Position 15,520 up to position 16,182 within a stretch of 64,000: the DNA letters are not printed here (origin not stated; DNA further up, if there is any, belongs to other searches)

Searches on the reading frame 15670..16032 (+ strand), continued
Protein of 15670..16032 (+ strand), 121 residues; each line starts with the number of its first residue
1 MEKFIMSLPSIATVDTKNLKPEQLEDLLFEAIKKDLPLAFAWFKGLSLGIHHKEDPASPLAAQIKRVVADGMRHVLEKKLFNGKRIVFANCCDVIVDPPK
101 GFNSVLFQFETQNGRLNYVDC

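Call 82: find_related_loci(query=A7, collection=metagenome_contigs, flank=5000)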
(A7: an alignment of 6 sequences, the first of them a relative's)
Query A7 (115 aa) in metagenome_contigs; peptide patterns used: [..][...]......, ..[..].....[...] (x = any residue, [..] = any of these).
150 stretches matched a pattern; 4 encode a relative of the query (tblastn E <= 1e-3); 4 distinct loci.
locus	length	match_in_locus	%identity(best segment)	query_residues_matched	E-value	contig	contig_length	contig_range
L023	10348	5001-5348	53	1-115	2e-36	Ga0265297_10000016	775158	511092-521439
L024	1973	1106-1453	53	1-115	4e-36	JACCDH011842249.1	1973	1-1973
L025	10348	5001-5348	52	1-115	1e-34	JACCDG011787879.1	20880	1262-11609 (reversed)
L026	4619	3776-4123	50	1-115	1e-33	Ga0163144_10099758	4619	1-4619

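Call 99: find_related_loci(query=A7, collection=viral_contigs, flank=5000)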
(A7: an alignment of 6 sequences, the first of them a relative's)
Query A7 (115 aa) in viral_contigs; peptide patterns used: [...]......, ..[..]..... (x = any residue, [..] = any of these).
98 stretches matched a pattern, but none encodes a relative of the query by tblastn (E <= 1e-3).
